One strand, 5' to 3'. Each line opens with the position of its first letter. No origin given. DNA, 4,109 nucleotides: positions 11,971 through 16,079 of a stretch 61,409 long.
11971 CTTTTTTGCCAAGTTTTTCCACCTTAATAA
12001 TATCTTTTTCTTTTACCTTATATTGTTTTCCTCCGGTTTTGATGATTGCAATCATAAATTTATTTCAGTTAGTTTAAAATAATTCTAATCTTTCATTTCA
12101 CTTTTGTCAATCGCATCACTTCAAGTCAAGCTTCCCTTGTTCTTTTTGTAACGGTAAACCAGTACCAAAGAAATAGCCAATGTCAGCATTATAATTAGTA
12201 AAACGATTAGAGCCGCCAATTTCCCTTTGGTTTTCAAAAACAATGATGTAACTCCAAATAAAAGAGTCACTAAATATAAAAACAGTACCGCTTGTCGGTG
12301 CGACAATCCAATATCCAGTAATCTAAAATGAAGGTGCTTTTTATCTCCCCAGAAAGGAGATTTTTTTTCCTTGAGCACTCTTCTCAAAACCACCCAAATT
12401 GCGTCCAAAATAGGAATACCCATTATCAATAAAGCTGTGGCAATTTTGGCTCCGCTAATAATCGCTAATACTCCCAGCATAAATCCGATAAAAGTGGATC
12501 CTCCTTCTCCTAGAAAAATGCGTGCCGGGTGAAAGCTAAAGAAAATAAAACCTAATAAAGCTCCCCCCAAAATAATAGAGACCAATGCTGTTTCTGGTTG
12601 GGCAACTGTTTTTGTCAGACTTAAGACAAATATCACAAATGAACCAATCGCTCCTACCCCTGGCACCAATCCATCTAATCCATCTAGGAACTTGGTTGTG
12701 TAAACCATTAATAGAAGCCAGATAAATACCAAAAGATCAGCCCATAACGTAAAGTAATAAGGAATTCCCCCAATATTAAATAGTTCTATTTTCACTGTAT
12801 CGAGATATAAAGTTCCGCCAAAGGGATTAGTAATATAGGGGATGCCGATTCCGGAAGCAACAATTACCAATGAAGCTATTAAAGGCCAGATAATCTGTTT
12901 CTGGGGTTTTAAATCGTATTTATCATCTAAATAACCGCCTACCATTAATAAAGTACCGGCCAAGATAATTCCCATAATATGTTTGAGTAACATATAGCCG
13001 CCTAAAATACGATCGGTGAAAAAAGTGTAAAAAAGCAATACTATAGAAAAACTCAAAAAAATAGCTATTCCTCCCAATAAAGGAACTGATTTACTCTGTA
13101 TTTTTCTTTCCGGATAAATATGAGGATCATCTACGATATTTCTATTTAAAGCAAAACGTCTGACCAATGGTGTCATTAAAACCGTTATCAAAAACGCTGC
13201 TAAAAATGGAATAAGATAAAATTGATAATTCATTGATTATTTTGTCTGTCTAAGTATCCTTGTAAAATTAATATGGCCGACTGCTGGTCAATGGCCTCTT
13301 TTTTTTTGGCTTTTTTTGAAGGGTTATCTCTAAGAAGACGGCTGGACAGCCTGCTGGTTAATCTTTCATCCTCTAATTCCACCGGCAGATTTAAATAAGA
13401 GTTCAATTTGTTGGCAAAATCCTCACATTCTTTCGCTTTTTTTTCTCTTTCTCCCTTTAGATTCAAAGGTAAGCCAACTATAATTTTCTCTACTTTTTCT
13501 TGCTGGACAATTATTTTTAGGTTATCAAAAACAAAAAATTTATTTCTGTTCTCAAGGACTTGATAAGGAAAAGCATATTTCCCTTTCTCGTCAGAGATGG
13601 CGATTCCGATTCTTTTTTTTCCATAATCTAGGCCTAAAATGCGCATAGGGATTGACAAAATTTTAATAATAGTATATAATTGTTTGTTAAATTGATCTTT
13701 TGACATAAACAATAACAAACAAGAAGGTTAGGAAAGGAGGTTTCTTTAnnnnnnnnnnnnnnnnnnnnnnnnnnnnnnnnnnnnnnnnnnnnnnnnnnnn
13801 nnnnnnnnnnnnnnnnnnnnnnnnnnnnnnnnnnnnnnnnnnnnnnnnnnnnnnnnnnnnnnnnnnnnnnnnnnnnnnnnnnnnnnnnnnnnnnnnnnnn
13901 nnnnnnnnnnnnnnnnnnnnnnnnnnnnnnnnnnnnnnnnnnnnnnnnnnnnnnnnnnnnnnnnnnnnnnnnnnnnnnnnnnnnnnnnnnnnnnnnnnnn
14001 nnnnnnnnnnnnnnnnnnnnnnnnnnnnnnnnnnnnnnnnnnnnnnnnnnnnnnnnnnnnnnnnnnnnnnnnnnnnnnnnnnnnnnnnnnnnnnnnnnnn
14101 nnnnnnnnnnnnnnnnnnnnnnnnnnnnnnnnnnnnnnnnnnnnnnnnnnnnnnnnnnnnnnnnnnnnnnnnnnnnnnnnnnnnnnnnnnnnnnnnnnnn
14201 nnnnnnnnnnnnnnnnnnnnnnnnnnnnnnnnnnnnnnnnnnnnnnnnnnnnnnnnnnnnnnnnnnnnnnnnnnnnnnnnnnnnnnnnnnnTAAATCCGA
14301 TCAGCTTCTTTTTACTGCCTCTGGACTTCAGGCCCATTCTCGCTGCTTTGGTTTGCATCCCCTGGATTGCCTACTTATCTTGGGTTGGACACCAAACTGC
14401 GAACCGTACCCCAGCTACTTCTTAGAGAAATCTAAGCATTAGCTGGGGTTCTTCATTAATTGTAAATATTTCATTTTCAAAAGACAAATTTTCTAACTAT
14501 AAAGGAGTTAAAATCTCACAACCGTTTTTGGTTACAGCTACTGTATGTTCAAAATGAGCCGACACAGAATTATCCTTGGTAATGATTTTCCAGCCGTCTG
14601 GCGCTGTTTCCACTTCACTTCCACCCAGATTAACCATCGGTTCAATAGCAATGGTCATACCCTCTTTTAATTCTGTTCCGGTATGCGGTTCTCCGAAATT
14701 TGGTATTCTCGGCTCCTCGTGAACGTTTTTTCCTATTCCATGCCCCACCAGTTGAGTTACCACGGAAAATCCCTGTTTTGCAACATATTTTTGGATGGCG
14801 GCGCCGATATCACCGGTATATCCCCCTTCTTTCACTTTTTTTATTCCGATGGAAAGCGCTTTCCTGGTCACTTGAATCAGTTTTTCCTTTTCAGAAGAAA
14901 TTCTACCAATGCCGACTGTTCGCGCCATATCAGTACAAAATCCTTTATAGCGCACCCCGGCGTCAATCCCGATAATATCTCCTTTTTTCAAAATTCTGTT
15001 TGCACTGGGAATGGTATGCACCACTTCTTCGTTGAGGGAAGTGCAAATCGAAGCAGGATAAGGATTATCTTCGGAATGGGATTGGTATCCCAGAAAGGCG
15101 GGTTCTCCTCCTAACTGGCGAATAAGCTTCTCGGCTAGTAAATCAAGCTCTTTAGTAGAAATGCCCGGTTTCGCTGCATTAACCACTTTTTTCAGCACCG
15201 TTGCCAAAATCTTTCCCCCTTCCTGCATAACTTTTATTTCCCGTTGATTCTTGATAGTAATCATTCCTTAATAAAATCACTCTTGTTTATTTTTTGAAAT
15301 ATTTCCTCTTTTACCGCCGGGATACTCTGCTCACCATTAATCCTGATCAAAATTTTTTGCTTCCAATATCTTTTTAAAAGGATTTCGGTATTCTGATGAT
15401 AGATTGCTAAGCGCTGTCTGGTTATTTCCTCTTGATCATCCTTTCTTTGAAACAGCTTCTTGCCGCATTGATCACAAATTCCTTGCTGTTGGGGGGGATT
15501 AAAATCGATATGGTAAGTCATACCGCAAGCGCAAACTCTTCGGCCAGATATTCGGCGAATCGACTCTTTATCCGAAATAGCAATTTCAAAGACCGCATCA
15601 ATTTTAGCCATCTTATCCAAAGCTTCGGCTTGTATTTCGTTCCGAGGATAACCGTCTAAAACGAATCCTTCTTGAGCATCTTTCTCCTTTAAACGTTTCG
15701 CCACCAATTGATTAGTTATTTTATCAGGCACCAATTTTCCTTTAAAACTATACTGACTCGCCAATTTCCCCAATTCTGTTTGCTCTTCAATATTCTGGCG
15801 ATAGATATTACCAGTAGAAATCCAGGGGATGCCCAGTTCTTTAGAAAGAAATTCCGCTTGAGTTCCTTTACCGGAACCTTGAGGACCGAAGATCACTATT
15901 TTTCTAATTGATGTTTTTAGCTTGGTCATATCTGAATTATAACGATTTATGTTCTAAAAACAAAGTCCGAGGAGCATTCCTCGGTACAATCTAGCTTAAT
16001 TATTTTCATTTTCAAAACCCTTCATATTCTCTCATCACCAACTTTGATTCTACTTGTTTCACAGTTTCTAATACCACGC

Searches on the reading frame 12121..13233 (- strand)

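Call 58: search_protein_families(library=pfam, proteins=[window:12121-13233:-], max_evalue=0.0001)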
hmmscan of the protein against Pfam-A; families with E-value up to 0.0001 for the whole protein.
window:12121-13233:- (370 aa): 1 family
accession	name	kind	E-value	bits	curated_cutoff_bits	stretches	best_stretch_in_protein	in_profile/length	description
PF00953.26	Glycos_transf_4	-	8.5e-26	91.3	27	1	87-260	2-159/160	Glycosyl transferase family 4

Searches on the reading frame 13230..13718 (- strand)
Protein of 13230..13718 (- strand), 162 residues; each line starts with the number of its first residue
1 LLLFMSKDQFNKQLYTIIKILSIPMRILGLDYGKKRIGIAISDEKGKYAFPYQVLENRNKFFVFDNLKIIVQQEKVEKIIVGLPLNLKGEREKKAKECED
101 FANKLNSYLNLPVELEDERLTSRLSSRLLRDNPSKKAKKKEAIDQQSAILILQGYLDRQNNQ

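Call 58: search_protein_families(library=pfam, proteins=[window:13230-13718:-], max_evalue=0.0001)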
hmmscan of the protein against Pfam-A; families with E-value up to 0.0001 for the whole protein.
window:13230-13718:- (162 aa): 1 family
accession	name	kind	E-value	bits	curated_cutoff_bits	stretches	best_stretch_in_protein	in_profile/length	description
PF03652.20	RuvX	-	1.3e-41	142.5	29.2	1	25-157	1-133/134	Holliday junction resolvase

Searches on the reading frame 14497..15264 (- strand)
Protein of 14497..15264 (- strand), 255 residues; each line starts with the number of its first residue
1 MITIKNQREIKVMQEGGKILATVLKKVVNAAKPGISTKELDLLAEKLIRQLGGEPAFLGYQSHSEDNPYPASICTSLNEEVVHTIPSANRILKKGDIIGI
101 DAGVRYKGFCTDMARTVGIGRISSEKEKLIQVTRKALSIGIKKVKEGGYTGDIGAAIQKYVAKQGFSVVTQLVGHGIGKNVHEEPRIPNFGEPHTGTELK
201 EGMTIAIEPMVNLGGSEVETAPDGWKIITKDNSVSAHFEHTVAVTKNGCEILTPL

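Call 58: search_protein_families(library=pfam, proteins=[window:14497-15264:-], max_evalue=0.0001)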
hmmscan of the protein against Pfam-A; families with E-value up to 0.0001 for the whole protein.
window:14497-15264:- (255 aa): 1 family
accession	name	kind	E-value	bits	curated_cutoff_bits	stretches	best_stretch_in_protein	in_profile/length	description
PF00557.29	Peptidase_M24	-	1.3e-52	179.1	23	1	13-246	3-208/208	Metallopeptidase family M24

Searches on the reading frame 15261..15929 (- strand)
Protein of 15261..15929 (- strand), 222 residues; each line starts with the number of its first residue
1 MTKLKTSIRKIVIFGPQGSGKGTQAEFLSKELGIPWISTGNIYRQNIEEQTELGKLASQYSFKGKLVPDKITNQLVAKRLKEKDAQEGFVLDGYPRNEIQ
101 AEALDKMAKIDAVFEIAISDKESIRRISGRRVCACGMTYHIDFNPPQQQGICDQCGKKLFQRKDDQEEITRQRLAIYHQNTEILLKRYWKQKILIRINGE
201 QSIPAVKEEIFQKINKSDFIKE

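Call 58: search_protein_families(library=pfam, proteins=[window:15261-15929:-], max_evalue=0.0001)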
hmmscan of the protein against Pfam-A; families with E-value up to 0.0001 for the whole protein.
window:15261-15929:- (222 aa): 5 families
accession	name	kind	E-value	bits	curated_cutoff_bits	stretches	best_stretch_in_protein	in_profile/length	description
PF00406.28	ADK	-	2.8e-40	138.4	26.8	1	13-191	1-149/151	Adenylate kinase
PF13207.12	AAA_17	-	9.3e-22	78.2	27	1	14-127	1-119/136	AAA domain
PF05191.20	ADK_lid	-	1.8e-15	56.9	26.6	1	130-164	1-36/36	Adenylate kinase, active site lid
PF02224.24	Cytidylate_kin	-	5.2e-06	26.8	26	1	11-45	1-35/211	Cytidylate kinase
PF13238.12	AAA_18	-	1e-05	26.4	29.4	1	11-131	1-112/128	AAA domain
